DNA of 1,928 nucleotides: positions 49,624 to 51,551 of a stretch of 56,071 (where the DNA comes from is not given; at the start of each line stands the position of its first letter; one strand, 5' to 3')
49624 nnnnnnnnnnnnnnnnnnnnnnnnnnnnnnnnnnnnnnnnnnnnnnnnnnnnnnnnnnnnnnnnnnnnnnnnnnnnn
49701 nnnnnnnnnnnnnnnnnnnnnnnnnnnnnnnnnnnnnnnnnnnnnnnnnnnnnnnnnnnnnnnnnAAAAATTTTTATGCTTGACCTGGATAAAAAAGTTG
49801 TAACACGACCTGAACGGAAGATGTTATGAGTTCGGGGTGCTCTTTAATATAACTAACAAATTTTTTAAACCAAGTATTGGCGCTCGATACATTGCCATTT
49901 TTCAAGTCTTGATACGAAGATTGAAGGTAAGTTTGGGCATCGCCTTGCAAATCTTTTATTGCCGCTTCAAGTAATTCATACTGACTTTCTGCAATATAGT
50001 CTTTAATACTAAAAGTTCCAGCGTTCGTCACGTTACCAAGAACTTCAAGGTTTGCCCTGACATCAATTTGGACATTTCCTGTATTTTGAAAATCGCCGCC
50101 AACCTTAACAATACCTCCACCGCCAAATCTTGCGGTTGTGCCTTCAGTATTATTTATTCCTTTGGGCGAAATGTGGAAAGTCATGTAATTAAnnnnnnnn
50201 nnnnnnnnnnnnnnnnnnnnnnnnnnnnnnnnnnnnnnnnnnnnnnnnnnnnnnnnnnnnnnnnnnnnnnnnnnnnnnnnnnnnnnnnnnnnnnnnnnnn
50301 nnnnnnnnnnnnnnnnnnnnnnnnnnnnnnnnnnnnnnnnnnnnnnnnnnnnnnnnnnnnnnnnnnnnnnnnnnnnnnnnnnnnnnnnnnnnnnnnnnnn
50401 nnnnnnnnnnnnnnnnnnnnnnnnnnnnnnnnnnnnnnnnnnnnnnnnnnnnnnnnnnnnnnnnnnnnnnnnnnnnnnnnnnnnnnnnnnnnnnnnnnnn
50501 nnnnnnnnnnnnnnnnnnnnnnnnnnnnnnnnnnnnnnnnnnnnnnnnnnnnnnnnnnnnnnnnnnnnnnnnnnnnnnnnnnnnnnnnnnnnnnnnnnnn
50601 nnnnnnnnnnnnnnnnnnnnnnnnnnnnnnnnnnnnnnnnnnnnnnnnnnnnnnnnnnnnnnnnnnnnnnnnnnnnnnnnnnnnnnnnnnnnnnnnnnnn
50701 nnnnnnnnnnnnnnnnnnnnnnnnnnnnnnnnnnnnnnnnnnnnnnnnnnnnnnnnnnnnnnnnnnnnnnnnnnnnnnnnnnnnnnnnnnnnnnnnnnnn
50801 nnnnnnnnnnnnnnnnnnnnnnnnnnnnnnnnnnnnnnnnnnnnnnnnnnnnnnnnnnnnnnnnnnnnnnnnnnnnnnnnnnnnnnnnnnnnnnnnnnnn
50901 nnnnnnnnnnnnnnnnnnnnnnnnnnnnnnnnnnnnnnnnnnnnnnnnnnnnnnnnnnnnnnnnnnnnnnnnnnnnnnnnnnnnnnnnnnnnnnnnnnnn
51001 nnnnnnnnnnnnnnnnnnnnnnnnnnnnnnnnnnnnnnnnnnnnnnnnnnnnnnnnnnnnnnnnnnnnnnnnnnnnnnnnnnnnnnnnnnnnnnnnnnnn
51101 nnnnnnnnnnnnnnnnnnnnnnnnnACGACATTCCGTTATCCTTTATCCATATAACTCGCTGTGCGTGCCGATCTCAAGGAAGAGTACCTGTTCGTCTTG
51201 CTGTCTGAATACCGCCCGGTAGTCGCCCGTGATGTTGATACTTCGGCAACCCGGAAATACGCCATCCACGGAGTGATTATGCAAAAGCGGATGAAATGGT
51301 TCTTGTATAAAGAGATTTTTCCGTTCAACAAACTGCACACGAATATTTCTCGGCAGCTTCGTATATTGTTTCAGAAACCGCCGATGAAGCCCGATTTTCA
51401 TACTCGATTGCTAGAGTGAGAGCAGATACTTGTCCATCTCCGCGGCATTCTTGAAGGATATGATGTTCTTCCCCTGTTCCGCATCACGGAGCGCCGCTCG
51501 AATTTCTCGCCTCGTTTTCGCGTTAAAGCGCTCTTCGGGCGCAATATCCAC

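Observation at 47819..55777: F1Fo ATP synthase operon interrupted at four junctions by five extra same-strand ORFs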

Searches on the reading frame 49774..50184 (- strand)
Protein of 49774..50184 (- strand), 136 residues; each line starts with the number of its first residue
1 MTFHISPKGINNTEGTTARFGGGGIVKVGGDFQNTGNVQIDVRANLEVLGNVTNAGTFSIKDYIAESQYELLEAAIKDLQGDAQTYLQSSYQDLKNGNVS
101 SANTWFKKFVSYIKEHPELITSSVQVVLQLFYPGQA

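Call 3: search_protein_families(library=pfam, proteins=[window:49774-50184:-], max_evalue=0.1)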
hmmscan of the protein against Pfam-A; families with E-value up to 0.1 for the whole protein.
window:49774-50184:- (136 aa): 2 families
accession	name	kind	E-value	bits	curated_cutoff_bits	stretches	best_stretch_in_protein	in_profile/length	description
PF04402.19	SIMPL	-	0.03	15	25.2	1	38-94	85-152/205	Protein of unknown function (DUF541)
PF10412.15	TrwB_AAD_bind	-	0.085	12.2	20.5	0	34-68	167-202/387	Type IV secretion-system coupling protein DNA-binding domain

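Call 4: search_protein_families(library=ncbifam, proteins=[window:49774-50184:-], max_evalue=0.1)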
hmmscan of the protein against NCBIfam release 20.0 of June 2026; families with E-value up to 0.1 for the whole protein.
window:49774-50184:- (136 aa): 0 families

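Call 5: search_protein_families(library=padloc, proteins=[window:49774-50184:-], max_evalue=1)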
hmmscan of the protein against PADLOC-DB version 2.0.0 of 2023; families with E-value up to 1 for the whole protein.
window:49774-50184:- (136 aa): 0 families

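Call 6: search_protein_families(library=phrogs, proteins=[window:49774-50184:-], max_evalue=1)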
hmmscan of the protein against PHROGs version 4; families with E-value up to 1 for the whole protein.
window:49774-50184:- (136 aa): 1 family
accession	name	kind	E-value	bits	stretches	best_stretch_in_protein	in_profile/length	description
phrog_31809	-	unknown function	0.024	14.2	1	64-122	76-135/538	-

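Call 9: find_encoding_contigs(protein=window:49774-50184:-, flank=8000, max_places=10)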
Protein window:49774-50184:- (136 aa): 1 contig read that carries it; 1 place shown.
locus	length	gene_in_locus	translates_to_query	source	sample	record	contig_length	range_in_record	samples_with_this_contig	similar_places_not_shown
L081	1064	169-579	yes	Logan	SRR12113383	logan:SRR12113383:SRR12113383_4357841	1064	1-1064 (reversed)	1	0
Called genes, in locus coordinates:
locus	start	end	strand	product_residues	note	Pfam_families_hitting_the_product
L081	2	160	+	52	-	?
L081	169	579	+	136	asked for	-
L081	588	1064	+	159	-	?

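Call 15: find_homologous_proteins(query=window:49774-50184:-, max_evalue=0.01)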
Query window:49774-50184:- (136 aa): 28 proteins with E <= 0.01 among 39 candidates.
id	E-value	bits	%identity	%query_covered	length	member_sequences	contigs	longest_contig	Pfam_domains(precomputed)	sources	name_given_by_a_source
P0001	2.2e-83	295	100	100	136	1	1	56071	-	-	-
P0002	3.3e-67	243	80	97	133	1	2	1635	-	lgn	-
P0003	2.7e-66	240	79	97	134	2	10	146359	-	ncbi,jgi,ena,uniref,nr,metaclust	ncbi:MAG: hypothetical protein A3F15_02620 [Candidatus Wildermuthbacteria bacterium RIFCSPHIGHO2_12_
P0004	3.9e-66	239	80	97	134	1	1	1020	-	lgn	-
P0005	1.8e-65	237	80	97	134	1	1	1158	-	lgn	-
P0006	1.1e-64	234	80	96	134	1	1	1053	-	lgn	-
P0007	1.7e-64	234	77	97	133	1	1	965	-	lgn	-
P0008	5.2e-64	232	77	97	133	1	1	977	-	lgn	-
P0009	9.5e-64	231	77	97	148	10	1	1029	-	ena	-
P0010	4.1e-63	229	77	97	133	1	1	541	-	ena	-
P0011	4.1e-63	229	76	97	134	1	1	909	-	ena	-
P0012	1.4e-62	228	75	99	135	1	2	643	-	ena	-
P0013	3.2e-61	223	73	97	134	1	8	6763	-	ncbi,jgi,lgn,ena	-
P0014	3.3e-61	223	73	97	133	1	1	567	-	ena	-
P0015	8.9e-60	219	71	98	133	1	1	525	-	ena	-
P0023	1.0e-49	186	63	96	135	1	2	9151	-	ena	-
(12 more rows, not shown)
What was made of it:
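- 49774..50184 (-): ORF136: a conserved small protein of a Parcubacteria-restricted family, with a beta-solenoid-like N-terminal half and a 4-helix C-terminal half. Recently acquired; molecular function unknown. 27 homologs besides the window's own protein, 53-80% identical (call 15).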

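Call 17: find_encoding_contigs(protein=P0003, flank=8000, max_places=6)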
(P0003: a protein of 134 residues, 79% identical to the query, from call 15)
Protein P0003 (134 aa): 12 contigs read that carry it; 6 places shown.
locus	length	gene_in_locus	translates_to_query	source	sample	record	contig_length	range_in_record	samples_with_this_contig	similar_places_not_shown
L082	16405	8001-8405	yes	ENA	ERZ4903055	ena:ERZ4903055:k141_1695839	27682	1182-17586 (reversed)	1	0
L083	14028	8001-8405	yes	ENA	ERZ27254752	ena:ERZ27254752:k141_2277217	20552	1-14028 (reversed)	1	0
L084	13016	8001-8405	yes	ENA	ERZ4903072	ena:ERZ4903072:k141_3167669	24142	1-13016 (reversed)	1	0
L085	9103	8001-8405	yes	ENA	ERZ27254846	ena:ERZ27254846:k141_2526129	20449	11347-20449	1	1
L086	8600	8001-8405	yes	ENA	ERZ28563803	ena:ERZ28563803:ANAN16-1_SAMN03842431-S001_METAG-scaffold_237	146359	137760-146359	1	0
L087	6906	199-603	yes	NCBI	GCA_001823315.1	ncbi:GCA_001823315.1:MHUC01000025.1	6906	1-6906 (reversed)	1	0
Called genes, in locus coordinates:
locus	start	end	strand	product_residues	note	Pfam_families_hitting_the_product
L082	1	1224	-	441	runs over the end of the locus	PF13393:tRNA-synt_His, PF00587:tRNA-synt_2b, PF13393:tRNA-synt_His (weak), PF03129:HGTP_anticodon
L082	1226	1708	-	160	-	PF10502:Peptidase_S26, PF00717:Peptidase_S24 (weak)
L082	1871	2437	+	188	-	PF01195:Pept_tRNA_hydro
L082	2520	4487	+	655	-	PF14814:UB2H (weak), PF17757:UvrB_inter, PF02559:CarD_TRCF_RID, PF00270:DEAD, PF04851:ResIII (weak), PF00271:Helicase_C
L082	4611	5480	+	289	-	PF02481:DNA_processg_A, PF17782:WHD_DprA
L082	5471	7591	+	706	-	PF01751:Toprim, PF01131:Topoisom_bac, PF01396:Zn_ribbon_Top1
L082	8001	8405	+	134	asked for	-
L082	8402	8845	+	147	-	-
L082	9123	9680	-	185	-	-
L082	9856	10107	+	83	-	PF18898:DUF5654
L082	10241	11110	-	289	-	PF00763:THF_DHG_CYH, PF02882:THF_DHG_CYH_C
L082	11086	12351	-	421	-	PF00464:SHMT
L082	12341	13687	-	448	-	PF02578:Cu-oxidase_4, PF01300:Sua5_yciO_yrdC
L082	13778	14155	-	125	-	PF00072:Response_reg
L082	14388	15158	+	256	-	PF13489:Methyltransf_23, PF01209:Ubie_methyltran, PF08241:Methyltransf_11, PF08242:Methyltransf_12, PF13649:Methyltransf_25, PF13847:Methyltransf_31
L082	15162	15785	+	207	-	PF00702:Hydrolase, PF13419:HAD_2 (weak)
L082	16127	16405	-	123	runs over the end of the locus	PF02348:CTP_transf_3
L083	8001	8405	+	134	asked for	-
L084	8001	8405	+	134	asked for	-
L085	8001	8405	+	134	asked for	-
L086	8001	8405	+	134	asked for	-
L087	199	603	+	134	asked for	-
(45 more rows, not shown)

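Call 18: find_encoding_contigs(protein=P0023, flank=8000, max_places=4)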
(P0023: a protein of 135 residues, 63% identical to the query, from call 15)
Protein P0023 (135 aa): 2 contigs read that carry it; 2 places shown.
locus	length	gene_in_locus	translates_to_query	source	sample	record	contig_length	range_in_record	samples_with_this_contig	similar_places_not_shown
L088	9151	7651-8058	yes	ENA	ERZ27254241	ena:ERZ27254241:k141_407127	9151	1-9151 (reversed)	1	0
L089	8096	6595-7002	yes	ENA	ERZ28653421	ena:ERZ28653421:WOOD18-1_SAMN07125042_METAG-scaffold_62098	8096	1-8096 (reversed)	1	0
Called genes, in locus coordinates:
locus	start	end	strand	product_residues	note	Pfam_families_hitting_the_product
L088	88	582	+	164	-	PF04205:FMN_bind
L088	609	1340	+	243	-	PF02424:ApbE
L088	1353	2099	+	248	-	PF04205:FMN_bind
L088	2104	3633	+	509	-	PF03116:NQR2_RnfD_RnfE, PF00175:NAD_binding_1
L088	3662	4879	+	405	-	PF02812:ELFV_dehydrog_N, PF00208:ELFV_dehydrog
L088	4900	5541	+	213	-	PF14360:PAP2_C (weak)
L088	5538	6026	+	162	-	PF09900:DUF2127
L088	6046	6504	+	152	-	PF01569:PAP2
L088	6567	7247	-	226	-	PF01255:Prenyltransf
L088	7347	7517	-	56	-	-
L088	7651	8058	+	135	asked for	-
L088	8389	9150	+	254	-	?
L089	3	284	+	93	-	?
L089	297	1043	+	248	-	PF04205:FMN_bind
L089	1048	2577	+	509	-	PF03116:NQR2_RnfD_RnfE, PF00175:NAD_binding_1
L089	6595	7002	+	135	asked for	-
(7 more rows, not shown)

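Call 27: find_encoding_contigs(protein=P0002, flank=3000, max_places=4)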
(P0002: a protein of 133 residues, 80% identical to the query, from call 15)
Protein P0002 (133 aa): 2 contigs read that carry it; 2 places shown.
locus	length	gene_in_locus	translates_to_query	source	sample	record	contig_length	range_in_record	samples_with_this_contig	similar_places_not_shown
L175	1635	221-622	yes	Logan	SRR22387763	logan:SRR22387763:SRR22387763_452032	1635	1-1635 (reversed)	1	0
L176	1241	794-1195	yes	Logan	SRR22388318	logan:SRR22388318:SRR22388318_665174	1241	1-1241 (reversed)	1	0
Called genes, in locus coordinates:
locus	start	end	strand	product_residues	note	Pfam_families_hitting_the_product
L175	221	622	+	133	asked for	-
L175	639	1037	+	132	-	-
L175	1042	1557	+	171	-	-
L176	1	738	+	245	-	?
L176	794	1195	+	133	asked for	-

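Call 34: search_solved_structures(query=A1, max_evalue=10)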
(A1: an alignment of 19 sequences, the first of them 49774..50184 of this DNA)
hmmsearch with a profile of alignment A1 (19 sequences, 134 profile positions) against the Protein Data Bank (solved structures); distinct sequences matched with E-value up to 10: 2.
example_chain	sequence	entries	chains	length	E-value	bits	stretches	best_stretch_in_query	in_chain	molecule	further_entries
9min_D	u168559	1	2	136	0.72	13.1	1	66-119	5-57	designed minibinder KH46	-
8fjg_A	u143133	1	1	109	0.73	13.1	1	75-122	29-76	H12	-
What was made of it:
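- Tried and rejected: ORF136 function: a profile search of PDB sequences found nothing (call 34).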

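Call 45: predict_structure(alignment_id=A1)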
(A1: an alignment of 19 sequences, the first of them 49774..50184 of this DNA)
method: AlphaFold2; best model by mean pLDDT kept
length: 136 residues; sequences in the alignment: 19
mean_pLDDT: 79.3   pTM: 0.57
mean pLDDT of the five models: 79.3, 78.4, 69.3, 66.3, 64.0
residues with pLDDT >= 90: 49; 70-90: 57; 50-70: 24; < 50: 6
segments of 3 or more residues with pLDDT < 50: none
pLDDT, mean of each block of 10 residues (from residue 1): 52 71 68 76 73 73 74 93 96 90 95 93 87 59
secondary structure, 60 per line:
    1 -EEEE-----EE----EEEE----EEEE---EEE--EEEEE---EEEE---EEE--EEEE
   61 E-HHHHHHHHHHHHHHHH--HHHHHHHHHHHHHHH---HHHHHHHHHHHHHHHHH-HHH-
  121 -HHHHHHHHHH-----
elements in order: E2-5 E17-20 E25-28 E32-34 E37-41 E45-48 E52-54 E57-61 H63-78 H81-95 H99-115 H122-131

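Call 50: search_protein_families(library=pfam, proteins=[L082:8402-8845:+, L175:639-1037:+, L175:1042-1557:+], max_evalue=0.001)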
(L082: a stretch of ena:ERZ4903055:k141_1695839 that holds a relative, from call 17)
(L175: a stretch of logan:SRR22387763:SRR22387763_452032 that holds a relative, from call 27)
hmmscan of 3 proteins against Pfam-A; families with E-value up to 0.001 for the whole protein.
L082:8402-8845:+ (147 aa): 1 family
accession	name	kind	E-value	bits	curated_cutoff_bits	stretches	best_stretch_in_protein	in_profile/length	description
PF02699.20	YajC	-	0.00074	19.8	28.2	0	18-50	4-36/78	Preprotein translocase subunit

L175:639-1037:+ (132 aa): 0 families

L175:1042-1557:+ (171 aa): 0 families

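Call 51: fold_search(model_id=the predicted structure, library=pdb)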
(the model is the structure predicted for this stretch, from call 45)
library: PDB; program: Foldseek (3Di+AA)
matches with E <= 10: 100; with E <= 0.001: 0
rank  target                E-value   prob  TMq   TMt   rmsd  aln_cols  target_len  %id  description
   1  8axg_BBB              1.2e+00  0.66  0.30  0.08   2.5        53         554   23  Crystal structure of Fusobacterium nucleatum fusolisin protease (released 2023-09-13)
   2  8axg_AAA              1.9e+00  0.41  0.29  0.08   2.9        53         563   23  Crystal structure of Fusobacterium nucleatum fusolisin protease (released 2023-09-13)
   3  3hug_E                2.1e+00  0.13  0.25  0.39   8.8        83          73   16  Crystal structure of Mycobacterium tuberculosis anti-sigma factor RslA in complex with -35 promoter binding domain of  (released 2010-03-02)
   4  5brm_C                2.4e+00  0.15  0.27  0.23  11.2        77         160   17  Structural basis for Mob1-dependent activation of the core Mst-Lats kinase cascade in Hippo signaling (released 2015-07-08)
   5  8tn1_A                2.5e+00  0.33  0.28  0.26  11.1        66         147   23  De novo designed protein binds poly ADP ribose polymerase inhibitors (PARPi) - apo (released 2024-04-24)
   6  3hug_G                2.7e+00  0.11  0.25  0.38   8.7        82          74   16  Crystal structure of Mycobacterium tuberculosis anti-sigma factor RslA in complex with -35 promoter binding domain of  (released 2010-03-02)
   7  9ftl_a                2.8e+00  0.21  0.28  0.22  14.7        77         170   14  Asgard ESCRT-IIIB filament structure (released 2025-04-16)
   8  9s9k_A                2.8e+00  0.21  0.27  0.21  12.0        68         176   18  S. islandicus CdvB (semi open) (released 2026-01-28)
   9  2e2a_A                3.2e+00  0.23  0.27  0.35  11.3        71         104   22  ASP81LEU ENZYME IIA FROM THE LACTOSE SPECIFIC PTS FROM LACTOCOCCUS LACTIS (released 2003-06-17)
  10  1e2a_A                3.4e+00  0.21  0.27  0.36  11.3        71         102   22  ENZYME IIA FROM THE LACTOSE SPECIFIC PTS FROM LACTOCOCCUS LACTIS (released 1998-04-29)
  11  5v09_Z                3.4e+00  0.06  0.15  0.06  17.4       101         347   14  Crystal structure of human exonuclease 1 Exo1 (D225A) in complex with 5' recessed-end DNA (rVII) (released 2017-05-24)
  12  5nzi                  3.4e+00  0.06  0.14  0.06   6.4        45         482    9  Crystal structure of UDP-glucose pyrophosphorylase S374F mutant from Leishmania major in complex with UDP-glucose (released 2018-04-18)
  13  9s9k_B                3.6e+00  0.20  0.27  0.21  12.0        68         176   18  S. islandicus CdvB (semi open) (released 2026-01-28)
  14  6njv                  3.8e+00  0.04  0.18  0.13  14.2        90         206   10  C-terminal region of the Xanthomonas campestris pv. campestris OLD protein phased with iodine (released 2019-08-07)
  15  9u4u_A                4.1e+00  0.01  0.11  0.10  11.2        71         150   15  Structure of the functional amyloid FapC from Pseudomonas sp.UK4 (released 2025-08-06)
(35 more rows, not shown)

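Call 68: find_related_loci(query=A1, collection=viral_contigs, flank=6000)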
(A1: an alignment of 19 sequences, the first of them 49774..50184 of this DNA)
Query A1 (136 aa) in viral_contigs; peptide patterns used: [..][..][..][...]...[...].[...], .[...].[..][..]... (x = any residue, [..] = any of these).
56 stretches matched a pattern, but none encodes a relative of the query by tblastn (E <= 1e-3).

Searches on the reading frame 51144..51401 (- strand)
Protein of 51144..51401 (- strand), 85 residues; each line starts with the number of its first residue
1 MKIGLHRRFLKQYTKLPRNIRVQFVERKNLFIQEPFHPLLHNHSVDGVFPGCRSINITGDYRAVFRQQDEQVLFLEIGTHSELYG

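Call 3: search_protein_families(library=pfam, proteins=[window:51144-51401:-], max_evalue=0.1)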
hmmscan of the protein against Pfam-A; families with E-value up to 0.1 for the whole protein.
window:51144-51401:- (85 aa): 3 families
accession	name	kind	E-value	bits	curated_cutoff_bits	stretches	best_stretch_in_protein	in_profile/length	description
PF05016.21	ParE_toxin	-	4.1e-07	30.9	23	1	5-84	3-89/89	ParE toxin of type II toxin-antitoxin system, parDE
PF15738.11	YafQ_toxin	-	4.2e-07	30.6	30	1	9-84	9-87/88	Bacterial toxin of type II toxin-antitoxin system, YafQ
PF24732.2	ParE_like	-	0.0043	17.5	24.4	1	53-82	35-64/67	ParE-like toxin domain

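Call 4: search_protein_families(library=ncbifam, proteins=[window:51144-51401:-], max_evalue=0.1)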
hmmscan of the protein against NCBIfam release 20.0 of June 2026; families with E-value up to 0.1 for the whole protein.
window:51144-51401:- (85 aa): 3 families
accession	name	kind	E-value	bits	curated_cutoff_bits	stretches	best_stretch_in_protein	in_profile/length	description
TIGR02385.1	RelE_StbE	subfamily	2.4e-07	31.2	27.9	1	2-84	1-88/88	type II toxin-antitoxin system mRNA interferase toxin, RelE/StbE family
TIGR00053.1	TIGR00053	subfamily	5.7e-05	23.6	87.25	1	2-84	3-91/92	YafQ family addiction module toxin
TIGR02116.1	toxin_Txe_YoeB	equivalog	0.074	13.3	51.8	1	33-80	32-79/80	Txe/YoeB family addiction module toxin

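Call 5: search_protein_families(library=padloc, proteins=[window:51144-51401:-], max_evalue=1)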
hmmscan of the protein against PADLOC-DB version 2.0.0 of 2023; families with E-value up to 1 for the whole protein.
window:51144-51401:- (85 aa): 0 families

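Call 6: search_protein_families(library=phrogs, proteins=[window:51144-51401:-], max_evalue=1)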
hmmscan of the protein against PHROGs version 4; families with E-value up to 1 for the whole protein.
window:51144-51401:- (85 aa): 3 families
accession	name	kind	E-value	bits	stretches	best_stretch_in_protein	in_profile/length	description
phrog_1213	-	moron, auxiliary metabolic gene and host takeover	3.7e-07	31.6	1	1-84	3-87/88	RelE-like toxin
phrog_7251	-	moron, auxiliary metabolic gene and host takeover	6.4e-07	30.6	1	29-84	33-89/90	RelE-like toxin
phrog_3066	-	moron, auxiliary metabolic gene and host takeover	0.2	12.9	1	41-77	52-88/94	toxin of TA system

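Call 58: search_solved_structures(query=window:51144-51401:-, max_evalue=1, show_alignments=1)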
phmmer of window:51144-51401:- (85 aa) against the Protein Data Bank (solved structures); distinct sequences matched with E-value up to 1: 14.
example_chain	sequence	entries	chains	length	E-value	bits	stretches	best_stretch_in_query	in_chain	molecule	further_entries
4ls4_A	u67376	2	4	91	8e-06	29.4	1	2-84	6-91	Uncharacterized protein, Toxin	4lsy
4ltt_A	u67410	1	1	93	9.9e-06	29.1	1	2-84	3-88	Uncharacterized protein, toxin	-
1z8m_A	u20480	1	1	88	9.9e-06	29.1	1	2-84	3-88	conserved hypothetical protein HP0894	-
4nrn_A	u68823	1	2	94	0.011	19.5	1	18-84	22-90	metal-bound toxin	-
2otr_A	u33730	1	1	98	0.012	19.3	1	18-84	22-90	Hypothetical protein HP0892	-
4q2u_B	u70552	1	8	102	0.032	17.9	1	35-85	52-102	mRNA interferase YafQ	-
4ml2_A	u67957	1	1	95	0.034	17.8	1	35-85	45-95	mRNA interferase YafQ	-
4v7j_Ay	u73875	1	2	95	0.088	16.5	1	6-77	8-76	Toxin relE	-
4v7k_Ay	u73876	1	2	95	0.088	16.5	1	6-77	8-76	Toxin relE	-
4fxe_D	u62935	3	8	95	0.094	16.4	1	6-77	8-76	mRNA interferase RelE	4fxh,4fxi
2kc8_A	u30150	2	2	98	0.11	16.2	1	6-77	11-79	Toxin relE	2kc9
9lew_B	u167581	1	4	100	0.18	15.5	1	9-84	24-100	Type II toxin-antitoxin system YafQ family toxin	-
4ml0_B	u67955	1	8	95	0.26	15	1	35-85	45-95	Predicted toxin of the YafQ-DinJ toxin-antitoxin system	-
4mmg_A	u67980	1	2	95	0.47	14.2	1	35-85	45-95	mRNA interferase YafQ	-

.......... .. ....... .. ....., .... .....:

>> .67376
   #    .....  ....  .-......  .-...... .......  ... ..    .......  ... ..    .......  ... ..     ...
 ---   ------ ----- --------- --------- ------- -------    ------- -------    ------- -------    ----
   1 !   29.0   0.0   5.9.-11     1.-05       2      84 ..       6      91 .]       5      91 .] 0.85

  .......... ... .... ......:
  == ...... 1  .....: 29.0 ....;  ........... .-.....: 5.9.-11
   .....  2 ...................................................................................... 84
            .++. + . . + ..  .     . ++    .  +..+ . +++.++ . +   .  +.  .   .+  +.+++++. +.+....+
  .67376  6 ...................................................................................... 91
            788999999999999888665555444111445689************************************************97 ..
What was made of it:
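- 51144..51401 (-): RelE/YafQ-type toxin, 85 aa, predicted to be a ribosome-dependent mRNA endonuclease. YafQ matches at E 0.03 (call 58).
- On Type II TA, RelE/ParE/YafQ superfamily: PDB HP0894 at E 8e-6 (call 58).
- The toxin scores above the curated cut-offs of three RelE/ParE/YafQ models and matches HP0894 and YafQ structures (calls 3, 4, 58).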
